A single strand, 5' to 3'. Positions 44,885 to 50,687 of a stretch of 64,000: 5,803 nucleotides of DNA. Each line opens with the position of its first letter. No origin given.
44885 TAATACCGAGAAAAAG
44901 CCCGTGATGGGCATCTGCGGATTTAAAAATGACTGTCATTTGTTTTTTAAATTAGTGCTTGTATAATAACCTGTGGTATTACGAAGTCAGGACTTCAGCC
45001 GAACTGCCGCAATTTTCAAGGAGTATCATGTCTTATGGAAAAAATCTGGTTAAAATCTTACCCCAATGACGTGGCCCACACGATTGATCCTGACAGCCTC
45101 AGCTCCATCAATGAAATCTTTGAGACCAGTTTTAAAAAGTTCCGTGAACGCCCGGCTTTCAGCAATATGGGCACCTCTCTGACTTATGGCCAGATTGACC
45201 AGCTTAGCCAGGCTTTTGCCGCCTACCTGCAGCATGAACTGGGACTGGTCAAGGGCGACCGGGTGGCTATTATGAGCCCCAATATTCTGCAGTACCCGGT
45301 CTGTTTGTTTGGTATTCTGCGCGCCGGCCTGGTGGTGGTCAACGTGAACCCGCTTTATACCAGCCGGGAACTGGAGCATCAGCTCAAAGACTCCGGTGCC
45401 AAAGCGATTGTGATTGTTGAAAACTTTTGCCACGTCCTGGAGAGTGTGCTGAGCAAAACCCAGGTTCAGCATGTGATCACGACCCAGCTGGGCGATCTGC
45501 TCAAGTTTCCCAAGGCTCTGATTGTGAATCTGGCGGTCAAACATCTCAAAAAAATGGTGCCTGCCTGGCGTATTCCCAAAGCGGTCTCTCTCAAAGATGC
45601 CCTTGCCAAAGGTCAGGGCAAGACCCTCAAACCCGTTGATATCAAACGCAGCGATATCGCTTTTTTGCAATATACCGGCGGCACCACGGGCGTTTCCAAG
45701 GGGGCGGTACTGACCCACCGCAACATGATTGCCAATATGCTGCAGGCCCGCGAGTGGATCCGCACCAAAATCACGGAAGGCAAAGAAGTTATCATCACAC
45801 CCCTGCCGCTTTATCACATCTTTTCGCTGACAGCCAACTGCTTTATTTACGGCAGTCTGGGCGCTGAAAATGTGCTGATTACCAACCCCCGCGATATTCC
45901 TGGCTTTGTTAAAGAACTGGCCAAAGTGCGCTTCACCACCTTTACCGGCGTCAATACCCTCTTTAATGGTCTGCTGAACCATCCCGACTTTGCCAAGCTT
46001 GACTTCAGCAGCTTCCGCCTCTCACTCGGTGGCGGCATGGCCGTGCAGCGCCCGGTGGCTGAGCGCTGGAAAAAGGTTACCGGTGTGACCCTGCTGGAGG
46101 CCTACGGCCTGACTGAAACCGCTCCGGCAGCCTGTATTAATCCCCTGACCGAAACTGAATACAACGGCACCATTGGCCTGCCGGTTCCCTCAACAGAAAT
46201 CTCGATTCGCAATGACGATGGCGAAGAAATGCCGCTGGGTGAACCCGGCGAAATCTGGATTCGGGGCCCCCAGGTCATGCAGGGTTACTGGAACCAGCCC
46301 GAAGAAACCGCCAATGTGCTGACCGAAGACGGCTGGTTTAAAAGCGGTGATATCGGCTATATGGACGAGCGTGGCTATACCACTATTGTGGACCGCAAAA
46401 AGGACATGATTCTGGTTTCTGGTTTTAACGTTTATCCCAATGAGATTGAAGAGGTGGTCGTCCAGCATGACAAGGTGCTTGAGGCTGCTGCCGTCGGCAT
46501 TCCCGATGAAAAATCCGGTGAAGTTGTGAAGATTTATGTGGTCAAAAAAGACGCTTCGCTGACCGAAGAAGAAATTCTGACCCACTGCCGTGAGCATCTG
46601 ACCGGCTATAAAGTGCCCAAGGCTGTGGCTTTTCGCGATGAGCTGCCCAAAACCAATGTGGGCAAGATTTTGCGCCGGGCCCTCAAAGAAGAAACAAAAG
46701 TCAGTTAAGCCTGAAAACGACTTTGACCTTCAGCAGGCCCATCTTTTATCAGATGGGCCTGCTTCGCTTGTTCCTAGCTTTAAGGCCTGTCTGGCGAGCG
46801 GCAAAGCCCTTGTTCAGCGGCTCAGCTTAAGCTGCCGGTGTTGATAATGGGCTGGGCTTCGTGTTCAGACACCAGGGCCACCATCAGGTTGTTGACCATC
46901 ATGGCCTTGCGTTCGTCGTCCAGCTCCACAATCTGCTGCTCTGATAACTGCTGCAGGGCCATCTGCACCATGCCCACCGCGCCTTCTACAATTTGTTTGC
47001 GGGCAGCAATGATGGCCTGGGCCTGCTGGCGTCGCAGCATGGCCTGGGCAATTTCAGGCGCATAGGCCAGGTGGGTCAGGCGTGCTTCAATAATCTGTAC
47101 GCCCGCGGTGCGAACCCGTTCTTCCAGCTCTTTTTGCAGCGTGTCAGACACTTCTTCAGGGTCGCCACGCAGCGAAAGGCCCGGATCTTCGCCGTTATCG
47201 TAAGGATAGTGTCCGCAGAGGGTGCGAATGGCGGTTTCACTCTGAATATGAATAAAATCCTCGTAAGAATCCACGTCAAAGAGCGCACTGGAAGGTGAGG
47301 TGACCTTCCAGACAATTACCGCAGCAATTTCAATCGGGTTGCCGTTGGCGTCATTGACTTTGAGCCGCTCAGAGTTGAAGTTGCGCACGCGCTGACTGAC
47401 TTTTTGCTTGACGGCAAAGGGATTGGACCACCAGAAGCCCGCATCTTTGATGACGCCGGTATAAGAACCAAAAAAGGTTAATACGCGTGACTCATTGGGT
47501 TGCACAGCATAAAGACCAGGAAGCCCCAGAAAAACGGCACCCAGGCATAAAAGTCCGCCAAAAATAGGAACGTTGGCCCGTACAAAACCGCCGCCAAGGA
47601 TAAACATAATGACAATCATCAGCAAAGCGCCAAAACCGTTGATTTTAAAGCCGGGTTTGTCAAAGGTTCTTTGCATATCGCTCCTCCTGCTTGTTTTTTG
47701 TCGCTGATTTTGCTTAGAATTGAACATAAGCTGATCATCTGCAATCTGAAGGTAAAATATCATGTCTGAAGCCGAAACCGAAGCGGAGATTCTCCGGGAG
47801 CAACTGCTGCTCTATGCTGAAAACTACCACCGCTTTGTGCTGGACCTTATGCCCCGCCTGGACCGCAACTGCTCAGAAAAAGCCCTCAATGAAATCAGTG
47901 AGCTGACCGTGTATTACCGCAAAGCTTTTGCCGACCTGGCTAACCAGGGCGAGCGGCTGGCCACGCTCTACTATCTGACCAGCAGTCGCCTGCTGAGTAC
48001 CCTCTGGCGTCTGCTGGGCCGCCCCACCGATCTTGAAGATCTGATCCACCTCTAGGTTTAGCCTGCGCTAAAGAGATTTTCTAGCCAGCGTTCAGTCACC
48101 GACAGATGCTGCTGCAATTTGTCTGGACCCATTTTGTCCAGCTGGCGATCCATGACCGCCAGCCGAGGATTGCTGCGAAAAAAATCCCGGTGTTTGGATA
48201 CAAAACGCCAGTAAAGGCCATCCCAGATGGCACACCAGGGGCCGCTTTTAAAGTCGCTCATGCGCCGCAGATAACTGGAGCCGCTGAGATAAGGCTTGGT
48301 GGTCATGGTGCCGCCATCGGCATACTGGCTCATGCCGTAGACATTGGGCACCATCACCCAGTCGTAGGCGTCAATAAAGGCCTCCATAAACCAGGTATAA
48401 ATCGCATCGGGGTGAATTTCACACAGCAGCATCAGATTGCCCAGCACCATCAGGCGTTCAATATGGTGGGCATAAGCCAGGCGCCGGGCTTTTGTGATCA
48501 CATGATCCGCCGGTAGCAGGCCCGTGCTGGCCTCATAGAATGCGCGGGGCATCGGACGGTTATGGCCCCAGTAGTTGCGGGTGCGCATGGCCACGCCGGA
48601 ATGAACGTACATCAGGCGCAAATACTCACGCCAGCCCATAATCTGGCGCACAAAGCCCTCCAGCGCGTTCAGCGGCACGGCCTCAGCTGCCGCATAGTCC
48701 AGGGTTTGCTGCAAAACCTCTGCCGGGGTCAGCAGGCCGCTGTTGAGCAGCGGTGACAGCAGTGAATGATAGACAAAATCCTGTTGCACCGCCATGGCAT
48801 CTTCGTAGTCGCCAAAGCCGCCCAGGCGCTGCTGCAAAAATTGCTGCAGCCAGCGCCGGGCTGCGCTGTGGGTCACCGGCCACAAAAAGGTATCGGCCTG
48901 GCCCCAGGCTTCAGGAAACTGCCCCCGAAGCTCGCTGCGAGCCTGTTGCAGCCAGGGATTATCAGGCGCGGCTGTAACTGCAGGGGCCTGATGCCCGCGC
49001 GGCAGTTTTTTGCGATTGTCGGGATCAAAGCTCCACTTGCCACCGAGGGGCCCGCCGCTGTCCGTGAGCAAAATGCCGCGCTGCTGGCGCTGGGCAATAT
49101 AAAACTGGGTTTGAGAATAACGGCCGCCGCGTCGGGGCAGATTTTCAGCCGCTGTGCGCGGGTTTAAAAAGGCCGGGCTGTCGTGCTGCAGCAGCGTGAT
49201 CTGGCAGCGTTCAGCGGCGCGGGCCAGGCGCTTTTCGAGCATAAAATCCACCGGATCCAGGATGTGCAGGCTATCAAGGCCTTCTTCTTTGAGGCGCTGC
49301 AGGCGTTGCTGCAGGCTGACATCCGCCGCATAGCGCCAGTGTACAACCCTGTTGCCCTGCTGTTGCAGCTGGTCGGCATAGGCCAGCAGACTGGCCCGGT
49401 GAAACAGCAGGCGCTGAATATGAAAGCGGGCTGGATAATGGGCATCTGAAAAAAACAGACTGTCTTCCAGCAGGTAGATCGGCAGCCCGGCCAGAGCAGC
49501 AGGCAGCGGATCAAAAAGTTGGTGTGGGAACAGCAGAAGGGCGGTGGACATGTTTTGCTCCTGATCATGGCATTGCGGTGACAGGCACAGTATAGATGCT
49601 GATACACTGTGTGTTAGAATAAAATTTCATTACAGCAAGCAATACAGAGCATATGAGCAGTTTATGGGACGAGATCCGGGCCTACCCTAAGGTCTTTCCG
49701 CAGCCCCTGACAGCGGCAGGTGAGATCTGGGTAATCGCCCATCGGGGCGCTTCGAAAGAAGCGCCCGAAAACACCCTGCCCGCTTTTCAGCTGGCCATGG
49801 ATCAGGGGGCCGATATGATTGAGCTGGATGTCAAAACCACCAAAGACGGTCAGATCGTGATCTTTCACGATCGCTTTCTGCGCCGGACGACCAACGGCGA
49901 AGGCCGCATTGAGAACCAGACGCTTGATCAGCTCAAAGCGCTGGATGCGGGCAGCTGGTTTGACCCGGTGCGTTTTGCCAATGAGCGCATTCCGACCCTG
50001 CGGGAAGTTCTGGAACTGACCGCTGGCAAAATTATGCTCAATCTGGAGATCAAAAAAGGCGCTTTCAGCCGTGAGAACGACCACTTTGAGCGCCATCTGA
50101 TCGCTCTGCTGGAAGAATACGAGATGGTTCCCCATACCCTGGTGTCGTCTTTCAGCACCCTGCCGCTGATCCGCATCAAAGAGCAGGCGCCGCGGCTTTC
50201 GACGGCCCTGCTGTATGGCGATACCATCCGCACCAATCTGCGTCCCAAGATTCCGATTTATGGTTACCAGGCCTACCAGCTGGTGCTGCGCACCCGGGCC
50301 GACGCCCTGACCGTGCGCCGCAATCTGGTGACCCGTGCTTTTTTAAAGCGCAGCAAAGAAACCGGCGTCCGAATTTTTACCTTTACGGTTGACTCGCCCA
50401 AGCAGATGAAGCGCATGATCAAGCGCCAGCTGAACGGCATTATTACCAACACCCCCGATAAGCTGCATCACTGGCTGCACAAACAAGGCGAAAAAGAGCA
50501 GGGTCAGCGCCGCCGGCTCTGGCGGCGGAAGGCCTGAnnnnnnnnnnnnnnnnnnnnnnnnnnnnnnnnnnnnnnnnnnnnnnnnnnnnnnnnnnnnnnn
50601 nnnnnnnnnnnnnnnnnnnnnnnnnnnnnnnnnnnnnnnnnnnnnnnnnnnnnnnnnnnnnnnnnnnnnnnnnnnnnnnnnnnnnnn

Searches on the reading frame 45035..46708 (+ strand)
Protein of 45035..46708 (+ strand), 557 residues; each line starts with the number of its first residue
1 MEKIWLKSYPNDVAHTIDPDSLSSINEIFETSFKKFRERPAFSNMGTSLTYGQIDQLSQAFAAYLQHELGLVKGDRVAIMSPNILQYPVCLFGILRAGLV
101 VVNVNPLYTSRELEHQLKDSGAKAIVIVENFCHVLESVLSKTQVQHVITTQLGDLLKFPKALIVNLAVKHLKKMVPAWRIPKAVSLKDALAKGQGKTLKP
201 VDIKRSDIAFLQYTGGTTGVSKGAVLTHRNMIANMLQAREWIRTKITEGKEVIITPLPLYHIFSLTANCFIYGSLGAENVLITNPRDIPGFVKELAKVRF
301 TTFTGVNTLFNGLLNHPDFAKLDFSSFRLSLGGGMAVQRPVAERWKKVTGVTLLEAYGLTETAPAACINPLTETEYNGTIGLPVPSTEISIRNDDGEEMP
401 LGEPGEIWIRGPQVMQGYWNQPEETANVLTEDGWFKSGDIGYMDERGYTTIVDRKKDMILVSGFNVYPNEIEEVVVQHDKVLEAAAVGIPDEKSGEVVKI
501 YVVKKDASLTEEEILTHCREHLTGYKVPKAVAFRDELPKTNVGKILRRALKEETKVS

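Call 46: search_protein_families(library=pfam, proteins=[window:45035-46708:+], max_evalue=0.00001)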
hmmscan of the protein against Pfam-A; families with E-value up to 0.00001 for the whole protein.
window:45035-46708:+ (557 aa): 2 families
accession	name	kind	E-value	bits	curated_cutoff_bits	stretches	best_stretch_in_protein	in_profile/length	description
PF00501.34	AMP-binding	-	1.3e-98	330.8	29.9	1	29-419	1-384/384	AMP-binding enzyme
PF13193.12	AMP-binding_C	-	4.9e-20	72.7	24.5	1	470-544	1-76/76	AMP-binding enzyme C-terminal domain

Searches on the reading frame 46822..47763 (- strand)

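Call 46: search_protein_families(library=pfam, proteins=[window:46822-47763:-], max_evalue=0.00001)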
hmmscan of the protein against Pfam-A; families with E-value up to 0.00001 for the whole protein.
window:46822-47763:- (313 aa): 1 family
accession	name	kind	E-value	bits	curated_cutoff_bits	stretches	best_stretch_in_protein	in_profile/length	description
PF01145.31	Band_7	-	2.2e-24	86.9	23.6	1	87-260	3-173/176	SPFH domain / Band 7 family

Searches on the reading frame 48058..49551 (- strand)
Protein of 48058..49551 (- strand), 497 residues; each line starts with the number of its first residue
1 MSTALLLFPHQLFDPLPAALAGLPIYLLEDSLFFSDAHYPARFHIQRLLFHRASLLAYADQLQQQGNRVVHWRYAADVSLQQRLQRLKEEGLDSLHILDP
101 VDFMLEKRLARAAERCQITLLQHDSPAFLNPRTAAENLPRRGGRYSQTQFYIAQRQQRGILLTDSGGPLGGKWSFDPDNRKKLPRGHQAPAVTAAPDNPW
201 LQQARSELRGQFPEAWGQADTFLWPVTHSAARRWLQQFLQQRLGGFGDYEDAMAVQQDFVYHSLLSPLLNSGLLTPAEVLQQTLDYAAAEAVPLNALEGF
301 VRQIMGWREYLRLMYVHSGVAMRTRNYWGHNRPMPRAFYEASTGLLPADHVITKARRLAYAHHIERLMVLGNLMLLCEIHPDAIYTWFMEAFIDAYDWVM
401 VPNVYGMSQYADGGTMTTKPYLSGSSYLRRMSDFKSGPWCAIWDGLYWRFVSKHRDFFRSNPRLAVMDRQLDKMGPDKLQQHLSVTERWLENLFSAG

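Call 46: search_protein_families(library=pfam, proteins=[window:48058-49551:-], max_evalue=0.00001)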
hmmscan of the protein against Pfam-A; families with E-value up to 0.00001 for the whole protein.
window:48058-49551:- (497 aa): 1 family
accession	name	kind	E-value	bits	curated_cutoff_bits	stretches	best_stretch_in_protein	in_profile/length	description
PF04244.19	DPRP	-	1.1e-41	143.5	22.1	1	6-224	2-224/224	Deoxyribodipyrimidine photo-lyase-related protein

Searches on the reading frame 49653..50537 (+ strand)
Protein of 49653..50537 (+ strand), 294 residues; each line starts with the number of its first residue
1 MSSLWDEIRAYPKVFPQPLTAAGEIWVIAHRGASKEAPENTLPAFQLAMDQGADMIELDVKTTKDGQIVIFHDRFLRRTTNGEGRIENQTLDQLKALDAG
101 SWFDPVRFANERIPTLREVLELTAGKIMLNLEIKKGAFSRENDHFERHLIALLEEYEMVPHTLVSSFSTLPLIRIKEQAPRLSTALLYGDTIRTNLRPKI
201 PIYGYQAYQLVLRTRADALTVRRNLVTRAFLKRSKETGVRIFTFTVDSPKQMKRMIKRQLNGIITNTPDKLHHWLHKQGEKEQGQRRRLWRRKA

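Call 46: search_protein_families(library=pfam, proteins=[window:49653-50537:+], max_evalue=0.00001)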
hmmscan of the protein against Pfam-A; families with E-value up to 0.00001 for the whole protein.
window:49653-50537:+ (294 aa): 1 family
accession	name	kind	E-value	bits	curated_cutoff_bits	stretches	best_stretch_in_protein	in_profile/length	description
PF03009.23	GDPD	-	6.7e-47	161.1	23.6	1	30-270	1-244/244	Glycerophosphoryl diester phosphodiesterase family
